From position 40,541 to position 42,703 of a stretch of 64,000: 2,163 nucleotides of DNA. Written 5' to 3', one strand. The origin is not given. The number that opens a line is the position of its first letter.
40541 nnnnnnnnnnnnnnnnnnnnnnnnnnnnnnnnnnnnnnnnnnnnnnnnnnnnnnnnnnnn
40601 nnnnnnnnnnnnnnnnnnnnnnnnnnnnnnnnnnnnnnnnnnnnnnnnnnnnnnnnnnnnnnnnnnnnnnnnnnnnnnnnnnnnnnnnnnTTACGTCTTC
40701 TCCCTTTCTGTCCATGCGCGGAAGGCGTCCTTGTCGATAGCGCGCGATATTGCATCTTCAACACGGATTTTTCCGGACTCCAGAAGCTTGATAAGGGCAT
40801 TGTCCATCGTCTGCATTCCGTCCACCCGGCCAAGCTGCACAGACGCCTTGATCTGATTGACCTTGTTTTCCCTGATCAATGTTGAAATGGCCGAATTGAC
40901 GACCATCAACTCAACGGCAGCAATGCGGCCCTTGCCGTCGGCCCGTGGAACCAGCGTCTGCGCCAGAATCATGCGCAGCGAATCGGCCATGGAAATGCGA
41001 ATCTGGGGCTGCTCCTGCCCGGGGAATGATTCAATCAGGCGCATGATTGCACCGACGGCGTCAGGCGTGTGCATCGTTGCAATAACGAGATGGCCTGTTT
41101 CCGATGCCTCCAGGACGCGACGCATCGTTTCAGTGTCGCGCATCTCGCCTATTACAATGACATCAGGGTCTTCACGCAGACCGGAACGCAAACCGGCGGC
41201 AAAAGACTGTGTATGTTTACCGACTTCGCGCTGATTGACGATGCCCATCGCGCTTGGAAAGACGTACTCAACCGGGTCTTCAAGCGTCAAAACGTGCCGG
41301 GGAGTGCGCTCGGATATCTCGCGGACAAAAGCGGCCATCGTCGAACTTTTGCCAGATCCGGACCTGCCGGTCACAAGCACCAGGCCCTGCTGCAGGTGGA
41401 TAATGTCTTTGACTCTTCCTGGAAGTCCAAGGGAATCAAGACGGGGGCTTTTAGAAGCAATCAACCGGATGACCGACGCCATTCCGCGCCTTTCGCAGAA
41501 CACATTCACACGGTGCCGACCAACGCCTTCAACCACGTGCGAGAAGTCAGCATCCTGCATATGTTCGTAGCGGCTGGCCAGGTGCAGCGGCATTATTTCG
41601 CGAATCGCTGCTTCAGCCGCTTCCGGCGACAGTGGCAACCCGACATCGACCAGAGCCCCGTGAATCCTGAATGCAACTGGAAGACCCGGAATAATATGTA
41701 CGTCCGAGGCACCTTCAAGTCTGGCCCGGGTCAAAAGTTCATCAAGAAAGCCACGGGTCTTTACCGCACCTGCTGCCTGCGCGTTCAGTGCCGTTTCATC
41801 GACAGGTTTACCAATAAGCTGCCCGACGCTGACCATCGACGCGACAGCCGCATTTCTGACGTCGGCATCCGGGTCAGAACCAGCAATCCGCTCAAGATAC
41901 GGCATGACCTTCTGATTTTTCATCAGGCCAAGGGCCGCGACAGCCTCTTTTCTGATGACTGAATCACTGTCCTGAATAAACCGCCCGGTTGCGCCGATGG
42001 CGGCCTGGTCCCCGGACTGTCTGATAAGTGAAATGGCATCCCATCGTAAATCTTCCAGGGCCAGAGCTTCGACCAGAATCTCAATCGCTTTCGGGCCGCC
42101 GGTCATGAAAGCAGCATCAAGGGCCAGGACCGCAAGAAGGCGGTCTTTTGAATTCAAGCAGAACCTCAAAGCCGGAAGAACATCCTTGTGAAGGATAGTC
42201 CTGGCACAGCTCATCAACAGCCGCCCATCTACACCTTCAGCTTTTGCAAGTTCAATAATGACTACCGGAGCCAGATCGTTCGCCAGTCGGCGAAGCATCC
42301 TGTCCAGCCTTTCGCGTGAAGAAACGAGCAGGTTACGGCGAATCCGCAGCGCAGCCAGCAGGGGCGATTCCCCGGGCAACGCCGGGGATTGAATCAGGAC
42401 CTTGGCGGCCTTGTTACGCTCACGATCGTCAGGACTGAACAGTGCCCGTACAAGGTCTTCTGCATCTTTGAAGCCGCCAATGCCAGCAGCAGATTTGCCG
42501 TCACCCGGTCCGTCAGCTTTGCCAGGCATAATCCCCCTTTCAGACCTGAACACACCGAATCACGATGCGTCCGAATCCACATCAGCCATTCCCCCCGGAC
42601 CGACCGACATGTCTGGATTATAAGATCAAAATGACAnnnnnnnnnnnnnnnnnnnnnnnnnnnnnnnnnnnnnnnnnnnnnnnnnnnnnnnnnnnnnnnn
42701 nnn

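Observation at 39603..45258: pilT translationally coupled to a HEAT-repeat-extended PilT paralog, downstream of a P2-type cation pump with its own TetR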

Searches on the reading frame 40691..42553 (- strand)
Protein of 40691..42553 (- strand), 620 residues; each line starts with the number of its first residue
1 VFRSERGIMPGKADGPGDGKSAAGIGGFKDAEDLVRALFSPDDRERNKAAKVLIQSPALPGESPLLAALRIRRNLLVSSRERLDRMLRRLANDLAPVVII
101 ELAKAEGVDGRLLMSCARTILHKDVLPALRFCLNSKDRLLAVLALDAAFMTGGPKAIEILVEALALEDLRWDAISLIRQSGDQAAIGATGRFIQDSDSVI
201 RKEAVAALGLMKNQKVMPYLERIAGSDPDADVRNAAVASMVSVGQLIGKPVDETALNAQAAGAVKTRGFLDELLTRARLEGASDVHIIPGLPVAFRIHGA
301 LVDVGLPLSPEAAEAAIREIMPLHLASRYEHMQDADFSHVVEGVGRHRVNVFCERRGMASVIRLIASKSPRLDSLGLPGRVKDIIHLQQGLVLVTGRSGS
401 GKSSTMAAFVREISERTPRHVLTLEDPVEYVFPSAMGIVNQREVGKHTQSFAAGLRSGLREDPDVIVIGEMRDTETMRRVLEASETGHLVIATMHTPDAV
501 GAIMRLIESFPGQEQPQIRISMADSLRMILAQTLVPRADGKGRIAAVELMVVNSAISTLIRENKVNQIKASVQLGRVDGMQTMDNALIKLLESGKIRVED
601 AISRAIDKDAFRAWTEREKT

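Call 7: search_protein_families(library=pfam, proteins=[window:40691-42553:-], max_evalue=0.01)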
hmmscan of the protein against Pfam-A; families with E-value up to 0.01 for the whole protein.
window:40691-42553:- (620 aa): 9 families
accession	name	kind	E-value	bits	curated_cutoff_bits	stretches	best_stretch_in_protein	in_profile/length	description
PF00437.27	T2SSE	-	1.5e-45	155.9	24.9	1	269-581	11-318/370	Type II/IV secretion system protein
PF13646.12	HEAT_2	-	5.7e-15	55.8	27.7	1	168-240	15-87/88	HEAT repeats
PF13191.12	AAA_16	-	2.5e-05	25.3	32.6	1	389-426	24-58/167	AAA ATPase domain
PF13401.12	AAA_22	-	0.00043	21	27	1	388-427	4-42/130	AAA domain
PF02985.28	HEAT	-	0.00046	20.6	23.5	0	216-245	1-29/31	HEAT repeat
PF13604.12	AAA_30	-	0.0014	18.8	27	1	381-487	10-116/191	AAA domain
PF13555.12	AAA_29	-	0.0028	17.8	27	1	387-408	19-41/61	P-loop containing region of AAA domain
PF13513.12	HEAT_EZ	-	0.0068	17.4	27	0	201-237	4-49/55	HEAT-like repeat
PF06414.18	Zeta_toxin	-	0.0092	15.9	22.3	0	391-455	18-83/199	Zeta toxin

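Call 8: search_protein_families(library=ncbifam, proteins=[window:40691-42553:-], max_evalue=0.001)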
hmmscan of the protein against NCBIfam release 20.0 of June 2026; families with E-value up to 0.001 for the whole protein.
window:40691-42553:- (620 aa): 18 families
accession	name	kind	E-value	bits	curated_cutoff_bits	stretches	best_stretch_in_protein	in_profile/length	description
TIGR01420.1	pilT_fam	subfamily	2.9e-117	391.7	319.1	1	270-608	2-341/343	PilT/PilU family type 4a pilus ATPase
TIGR02524.1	dot_icm_DotB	equivalog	5e-49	167.4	463.3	1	269-583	5-332/358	Dot/Icm type IV secretion system ATPase DotB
TIGR02533.1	type_II_gspE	equivalog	4.5e-45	154.2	630.25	1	269-536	112-380/486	type II secretion system ATPase GspE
TIGR02525.1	plasmid_TraJ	equivalog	1.3e-39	136.2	368.3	1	355-558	115-320/372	plasmid transfer ATPase TraJ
NF041000.1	ATPase_ComGA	equivalog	4.2e-38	130.9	300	1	272-536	2-266/267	competence type IV pilus ATPase ComGA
TIGR02538.1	type_IV_pilB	equivalog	5.2e-36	124.4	675.65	1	269-537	184-454/564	type IV-A pilus assembly ATPase PilB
NF007755.0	PRK10436.1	equivalog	8.6e-36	123.6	617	1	264-537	83-357/465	type II secretion system protein GspE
NF053534.1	T4PilAsmATPsTfpB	equivalog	1.6e-30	106.1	850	1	276-508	211-451/584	type IV pilus assembly ATPase TfpB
TIGR02782.1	TrbB_P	equivalog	8.4e-14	51.5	304.55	1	383-517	131-263/303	P-type conjugative transfer ATPase TrbB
NF058587.1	archaellum_moto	equivalog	1.8e-11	43.5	550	1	392-537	278-419/527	archaellum flagellar ATPase motor FlaI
NF010407.0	PRK13833.1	subfamily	7e-11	42.1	499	1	392-531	147-284/323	conjugal transfer protein TrbB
TIGR02788.1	VirB11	equivalog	2e-10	40.2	249.95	1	391-508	146-264/308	P-type DNA transfer ATPase VirB11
NF010469.0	PRK13894.1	subfamily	1.1e-08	34.8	508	1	391-507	151-265/320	conjugal transfer ATPase TrbB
TIGR03819.1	heli_sec_ATPase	hypoth_equivalog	2.3e-07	30.4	373.15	1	388-530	177-323/340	TadA family conjugal transfer-associated ATPase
NF010425.0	PRK13851.1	equivalog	1.2e-06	27.7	461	1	391-507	164-281/344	type IV secretion system protein VirB11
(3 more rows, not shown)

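Call 9: find_homologous_proteins(query=window:40691-42553:-)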
Query window:40691-42553:- (620 aa): 7392 proteins with E <= 0.001 among 8000 candidates; the best 120 are listed.
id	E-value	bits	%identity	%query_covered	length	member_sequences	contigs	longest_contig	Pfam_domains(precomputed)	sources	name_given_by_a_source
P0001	0.0e+0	1308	100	99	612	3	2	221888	PF00437.27,PF13646.13,PF13191.13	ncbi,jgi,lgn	jgi:twitching motility protein PilT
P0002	0.0e+0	1218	93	99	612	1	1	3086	PF00437.27,PF13646.13,PF13191.13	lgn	-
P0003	1.9e-160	553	49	97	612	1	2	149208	PF00437.27,PF02985.29,PF13646.13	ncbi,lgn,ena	-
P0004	2.4e-159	550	48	94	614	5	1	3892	PF00437.27,PF02985.29,PF13401.13,PF13646.13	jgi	-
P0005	1.1e-158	548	48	94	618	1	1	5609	PF00437.27,PF02985.29,PF13646.13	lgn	-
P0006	4.6e-158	546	47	96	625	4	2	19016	PF00437.27,PF02985.29,PF13401.13,PF13646.13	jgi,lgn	jgi:twitching motility protein PilT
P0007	1.0e-157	544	49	94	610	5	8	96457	PF00437.27,PF13646.13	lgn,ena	-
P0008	1.2e-157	544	45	51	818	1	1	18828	PF00437.27,PF13604.13,PF13245.13,PF13555.13,PF00004.36,PF13401.13,PF13238.13,PF03215.22,PF04851.22,PF13191.13,PF00005.34,PF12775.14,PF13476.13,PF25199.2,PF20720.4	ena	-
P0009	6.2e-156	539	49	95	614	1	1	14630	PF00437.27,PF02985.29,PF13401.13,PF13646.13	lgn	-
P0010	2.2e-154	533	48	89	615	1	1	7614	PF00437.27,PF13401.13,PF13646.13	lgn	-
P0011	2.5e-154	533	45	98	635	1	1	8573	PF00437.27,PF02985.29,PF13401.13,PF13646.13,PF13191.13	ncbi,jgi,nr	ncbi:MAG: PilT/PilU family type 4a pilus ATPase [Deltaproteobacteria bacterium]|nr:PilT/PilU family 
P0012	3.2e-152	526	49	90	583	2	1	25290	PF00437.27,PF02985.29,PF13401.13,PF13646.13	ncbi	-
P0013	3.3e-152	526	47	96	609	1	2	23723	PF00437.27,PF02985.29,PF13646.13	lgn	-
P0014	6.4e-152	525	48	90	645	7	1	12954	PF00437.27,PF02985.29,PF13401.13,PF13646.13,PF25199.2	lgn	-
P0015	8.3e-151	522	46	89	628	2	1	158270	PF00437.27,PF02985.29,PF13401.13,PF13646.13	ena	-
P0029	9.2e-139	482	46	90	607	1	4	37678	PF00437.27,PF02985.29,PF13646.13,PF13191.13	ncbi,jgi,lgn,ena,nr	ncbi:PilT/PilU family type 4a pilus ATPase [Myxococcota bacterium]|nr:PilT/PilU family type 4a pilus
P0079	5.8e-117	410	41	88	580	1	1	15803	PF00437.27,PF02985.29,PF03130.23,PF13646.13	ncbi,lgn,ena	-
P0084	3.4e-109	384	39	87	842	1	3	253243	PF00437.27,PF02985.29,PF03130.23,PF13401.13,PF13513.13,PF13646.13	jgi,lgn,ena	-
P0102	9.0e-103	363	38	94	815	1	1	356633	PF00514.30,PF00437.27,PF02985.29,PF13513.13,PF13646.13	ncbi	ncbi:MAG: PilT/PilU family type 4a pilus ATPase [Polyangiales bacterium]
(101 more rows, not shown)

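Call 10: find_encoding_contigs(protein=P0001, flank=10000, max_places=3)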
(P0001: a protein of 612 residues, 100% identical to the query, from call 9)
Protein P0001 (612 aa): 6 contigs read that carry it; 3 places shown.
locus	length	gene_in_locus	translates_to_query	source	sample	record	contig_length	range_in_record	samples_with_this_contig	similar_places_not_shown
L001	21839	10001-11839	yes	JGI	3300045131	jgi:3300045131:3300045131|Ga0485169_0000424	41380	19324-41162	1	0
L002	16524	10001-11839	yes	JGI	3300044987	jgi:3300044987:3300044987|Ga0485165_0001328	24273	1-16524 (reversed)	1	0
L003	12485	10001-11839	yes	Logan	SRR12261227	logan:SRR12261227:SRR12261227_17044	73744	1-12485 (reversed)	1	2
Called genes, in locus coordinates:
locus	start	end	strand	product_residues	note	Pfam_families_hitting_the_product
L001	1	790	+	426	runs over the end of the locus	PF00091:Tubulin, PF12327:FtsZ_C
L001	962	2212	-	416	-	PF01244:Peptidase_M19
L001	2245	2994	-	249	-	-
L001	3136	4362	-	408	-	PF00155:Aminotran_1_2, PF00266:Aminotran_5, PF01212:Beta_elim_lyase (weak)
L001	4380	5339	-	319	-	PF01592:NifU_N, PF04324:Fer2_BFD, PF01106:NifU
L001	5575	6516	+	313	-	PF03741:TerC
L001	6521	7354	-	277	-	PF00440:TetR_N, PF17918:TetR_C_15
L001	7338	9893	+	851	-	PF00690:Cation_ATPase_N, PF00122:E1-E2_ATPase, PF00702:Hydrolase, PF12710:HAD (faint), PF13246:Cation_ATPase, PF00689:Cation_ATPase_C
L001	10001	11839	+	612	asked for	PF13191:AAA_16 (faint), PF13646:HEAT_2, PF00437:T2SSE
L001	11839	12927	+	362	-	PF00437:T2SSE, PF13191:AAA_16 (faint)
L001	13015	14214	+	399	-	-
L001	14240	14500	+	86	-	-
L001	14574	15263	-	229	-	PF00072:Response_reg, PF00196:GerE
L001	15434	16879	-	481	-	PF03951:Gln-synt_N, PF00120:Gln-synt_C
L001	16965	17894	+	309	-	PF00294:PfkB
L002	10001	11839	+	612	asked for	PF13191:AAA_16 (faint), PF13646:HEAT_2, PF00437:T2SSE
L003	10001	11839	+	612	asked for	PF13191:AAA_16 (faint), PF13646:HEAT_2, PF00437:T2SSE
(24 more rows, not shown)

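Call 11: list_cluster_members(proteins=[P0001, P0003, P0007, P0029])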
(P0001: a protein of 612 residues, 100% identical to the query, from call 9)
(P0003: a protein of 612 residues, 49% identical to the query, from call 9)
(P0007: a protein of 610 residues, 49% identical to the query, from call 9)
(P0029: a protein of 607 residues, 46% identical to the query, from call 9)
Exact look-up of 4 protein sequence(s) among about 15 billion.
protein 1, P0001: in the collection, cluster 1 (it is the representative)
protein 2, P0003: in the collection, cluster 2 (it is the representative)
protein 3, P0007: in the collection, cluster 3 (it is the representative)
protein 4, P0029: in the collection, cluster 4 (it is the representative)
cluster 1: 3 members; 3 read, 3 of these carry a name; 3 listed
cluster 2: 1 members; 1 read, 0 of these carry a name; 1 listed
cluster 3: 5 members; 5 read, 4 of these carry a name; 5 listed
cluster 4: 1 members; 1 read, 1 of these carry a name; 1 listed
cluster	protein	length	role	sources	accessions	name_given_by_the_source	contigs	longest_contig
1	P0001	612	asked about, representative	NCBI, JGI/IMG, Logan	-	twitching motility protein PilT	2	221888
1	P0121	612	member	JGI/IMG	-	twitching motility protein PilT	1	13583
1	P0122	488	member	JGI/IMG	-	twitching motility protein PilT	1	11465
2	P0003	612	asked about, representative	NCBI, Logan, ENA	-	-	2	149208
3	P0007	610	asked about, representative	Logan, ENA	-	-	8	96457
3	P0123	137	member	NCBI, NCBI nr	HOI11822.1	MAG TPA: hypothetical protein PK313_15185, partial [Myxococcota bacterium] | hypothetical protein [Myxococcota bacterium]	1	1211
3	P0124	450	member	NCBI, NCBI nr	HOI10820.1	MAG TPA: PilT/PilU family type 4a pilus ATPase, partial [Myxococcota bacterium] | PilT/PilU family type 4a pilus ATPase [Myxococcota bacterium]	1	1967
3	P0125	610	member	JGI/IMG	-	twitching motility protein PilT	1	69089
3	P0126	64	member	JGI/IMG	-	twitching motility protein PilT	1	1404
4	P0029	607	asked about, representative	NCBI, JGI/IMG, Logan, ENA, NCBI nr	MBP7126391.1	PilT/PilU family type 4a pilus ATPase [Myxococcota bacterium]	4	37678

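Call 13: find_related_loci(query=A1, collection=genome_contigs, flank=8000)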
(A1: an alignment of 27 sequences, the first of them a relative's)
Query A1 (612 aa) in genome_contigs; peptide patterns used: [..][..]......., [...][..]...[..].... (x = any residue, [..] = any of these).
600 stretches matched a pattern (row limit reached: there are more); 294 encode a relative of the query (tblastn E <= 1e-3); the best 80 are kept; 80 distinct loci.
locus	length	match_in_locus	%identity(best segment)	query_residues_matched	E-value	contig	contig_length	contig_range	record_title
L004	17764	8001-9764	49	26-605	5e-166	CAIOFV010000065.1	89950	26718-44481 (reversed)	MAG: uncultured Myxococcales bacterium isolate MJ-time_bin-5834 genome assembly, contig: bin-5834:065/173, whole genome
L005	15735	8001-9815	47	8-605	7e-165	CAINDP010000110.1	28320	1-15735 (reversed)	MAG: uncultured Myxococcales bacterium isolate Loclat_bin-06029 genome assembly, contig: bin-06029:110/273, whole genome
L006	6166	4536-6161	46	9-549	3e-136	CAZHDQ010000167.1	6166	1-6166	MAG TPA_asm: uncultured Anaeromyxobacteraceae bacterium isolate binchicken_co139_219 genome assembly, contig: NODE_31045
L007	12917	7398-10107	47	71-607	6e-146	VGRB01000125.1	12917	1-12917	MAG: Deltaproteobacteria bacterium isolate K_DeepCast_100m_m1_326 K_DeepCast_100m_m1_326_Ga0194127_10006752, whole genom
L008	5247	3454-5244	45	272-606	2e-90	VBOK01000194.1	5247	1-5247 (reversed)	MAG: Nitrospirae bacterium isolate NS_8 14_1009_09_20cm_scaffold_14551, whole genome shotgun sequence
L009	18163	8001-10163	43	257-606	2e-88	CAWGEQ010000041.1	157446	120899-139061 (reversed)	MAG: uncultured delta proteobacterium isolate MFD01872.bin.2.88 genome assembly, contig: contig_62567, whole genome shot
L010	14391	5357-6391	43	260-603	5e-88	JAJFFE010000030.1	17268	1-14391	MAG: Planctomycetota bacterium isolate OFTM36 OFTM36_29, whole genome shotgun sequence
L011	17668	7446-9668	43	262-603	2e-85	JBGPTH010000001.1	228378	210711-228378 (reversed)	MAG: Nitrospiria bacterium isolate OBJ1_062018_110_73 k141_32013_length_228378_cov_16.3630, whole genome shotgun sequenc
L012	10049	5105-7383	44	237-605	3e-85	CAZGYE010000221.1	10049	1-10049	MAG TPA_asm: uncultured Planctomycetaceae bacterium isolate binchicken_co253_186 genome assembly, contig: NODE_5070_leng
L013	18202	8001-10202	43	259-606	1e-84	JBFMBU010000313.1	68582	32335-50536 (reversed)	MAG: Thermodesulfobacteriota bacterium isolate MAG172 MAG172_313, whole genome shotgun sequence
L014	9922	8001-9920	43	237-606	5e-82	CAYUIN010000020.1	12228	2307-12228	MAG TPA_asm: uncultured Desulfocurvus sp. isolate SRP304446_co1_86 genome assembly, contig: NODE_3662_length_12228_cov_7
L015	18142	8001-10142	43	261-612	1e-80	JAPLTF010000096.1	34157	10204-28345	MAG: Verrucomicrobia bacterium isolate LacPavin_0818_WC55_MAG_61_14 LacPavin_0818_WC55_scaffold_747745, whole genome sho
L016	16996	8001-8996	43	273-605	3e-80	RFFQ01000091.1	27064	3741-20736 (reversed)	MAG: Gemmatimonadetes bacterium isolate J002 k99_653362, whole genome shotgun sequence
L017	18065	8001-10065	42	262-597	4e-80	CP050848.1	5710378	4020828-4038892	Planctomycetales bacterium ZRK34 chromosome, complete genome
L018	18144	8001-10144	42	262-606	1e-79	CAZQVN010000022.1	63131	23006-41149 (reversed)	MAG TPA_asm: uncultured bacterium isolate SRP287453_co1_87 genome assembly, contig: NODE_665_length_63131_cov_22.445732,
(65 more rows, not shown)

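Call 17: find_encoding_contigs(protein=P0003, flank=7000, max_places=1)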
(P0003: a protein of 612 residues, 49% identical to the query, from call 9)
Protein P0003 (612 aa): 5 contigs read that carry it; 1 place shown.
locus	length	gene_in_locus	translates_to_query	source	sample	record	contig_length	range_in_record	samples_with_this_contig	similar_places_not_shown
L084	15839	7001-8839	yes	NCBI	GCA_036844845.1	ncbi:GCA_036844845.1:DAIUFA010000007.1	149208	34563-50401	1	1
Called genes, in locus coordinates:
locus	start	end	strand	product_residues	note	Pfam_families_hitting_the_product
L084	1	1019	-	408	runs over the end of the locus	PF00155:Aminotran_1_2 (weak), PF00266:Aminotran_5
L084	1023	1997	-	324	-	PF01592:NifU_N, PF04324:Fer2_BFD, PF01106:NifU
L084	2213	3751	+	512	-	-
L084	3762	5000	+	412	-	-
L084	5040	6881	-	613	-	PF11617:Cu-binding_MopE (weak), PF00059:Lectin_C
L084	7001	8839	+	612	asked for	PF02985:HEAT (faint), PF13646:HEAT_2, PF00437:T2SSE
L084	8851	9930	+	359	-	PF00437:T2SSE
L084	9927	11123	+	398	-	-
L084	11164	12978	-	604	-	PF02822:Antistasin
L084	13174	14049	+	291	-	PF00294:PfkB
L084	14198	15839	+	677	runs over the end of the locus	PF03169:OPT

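Call 18: find_encoding_contigs(protein=P0015, flank=7000, max_places=1)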
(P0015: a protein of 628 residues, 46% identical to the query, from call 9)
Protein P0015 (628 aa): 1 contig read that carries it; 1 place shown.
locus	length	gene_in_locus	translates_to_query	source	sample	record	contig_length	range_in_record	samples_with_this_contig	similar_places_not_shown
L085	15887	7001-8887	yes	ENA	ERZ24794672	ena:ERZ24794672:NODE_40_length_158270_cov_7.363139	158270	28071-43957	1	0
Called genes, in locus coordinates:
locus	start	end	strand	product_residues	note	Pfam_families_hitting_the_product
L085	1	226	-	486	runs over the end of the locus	PF05496:RuvB_N (faint), PF13177:DNA_pol3_delta2, PF13604:AAA_30 (weak), PF00004:AAA, PF07728:AAA_5 (weak), PF13401:AAA_22 (weak), PF22608:DNAX_ATPase_lid, PF12169:DNA_pol3_gamma3, +1 more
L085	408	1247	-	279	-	PF00933:Glyco_hydro_3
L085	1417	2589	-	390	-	PF16697:Yop-YscD_cpl, PF00498:FHA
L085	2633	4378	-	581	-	PF03411:Peptidase_M74, PF13646:HEAT_2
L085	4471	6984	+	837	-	PF02861:Clp_N (faint), PF13191:AAA_16 (faint), PF00004:AAA, PF07728:AAA_5 (faint), PF17871:AAA_lid_9, PF07724:AAA_2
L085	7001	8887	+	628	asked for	PF02985:HEAT (faint), PF13401:AAA_22 (faint), PF13646:HEAT_2, PF00437:T2SSE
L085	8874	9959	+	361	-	PF00437:T2SSE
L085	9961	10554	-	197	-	-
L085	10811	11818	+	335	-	-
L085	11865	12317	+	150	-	PF02580:Tyr_Deacylase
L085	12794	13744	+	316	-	PF00389:2-Hacid_dh, PF02826:2-Hacid_dh_C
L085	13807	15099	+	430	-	PF00709:Adenylsucc_synt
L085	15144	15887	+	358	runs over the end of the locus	PF00072:Response_reg, PF13487:HD_5, PF01966:HD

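Call 19: find_encoding_contigs(protein=P0029, flank=7000, max_places=1)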
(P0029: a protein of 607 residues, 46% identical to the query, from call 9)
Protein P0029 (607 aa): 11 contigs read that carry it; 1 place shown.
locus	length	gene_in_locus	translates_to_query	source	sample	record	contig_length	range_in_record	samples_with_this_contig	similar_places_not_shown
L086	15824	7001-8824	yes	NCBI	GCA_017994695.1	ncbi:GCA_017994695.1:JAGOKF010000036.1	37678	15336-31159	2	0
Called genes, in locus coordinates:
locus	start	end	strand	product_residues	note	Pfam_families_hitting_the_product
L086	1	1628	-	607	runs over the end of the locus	PF11617:Cu-binding_MopE (faint), PF00059:Lectin_C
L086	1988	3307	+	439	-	PF01053:Cys_Met_Meta_PP, PF00155:Aminotran_1_2, PF01041:DegT_DnrJ_EryC1, PF00266:Aminotran_5 (faint)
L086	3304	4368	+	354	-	PF00561:Abhydrolase_1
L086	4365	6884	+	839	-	PF00696:AA_kinase, PF22468:ACT_9, PF03447:NAD_binding_3, PF00742:Homoserine_dh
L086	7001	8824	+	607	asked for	PF13646:HEAT_2, PF02985:HEAT (faint), PF00437:T2SSE, PF13191:AAA_16 (weak)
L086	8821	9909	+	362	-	PF00437:T2SSE, PF13191:AAA_16 (weak), PF13401:AAA_22 (faint)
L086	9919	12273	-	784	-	PF17678:Glyco_hydro_92N, PF07971:Glyco_hydro_92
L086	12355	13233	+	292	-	PF00294:PfkB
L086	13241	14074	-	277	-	PF00753:Lactamase_B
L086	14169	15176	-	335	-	-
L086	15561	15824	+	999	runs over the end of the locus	PF17132:Glyco_hydro_106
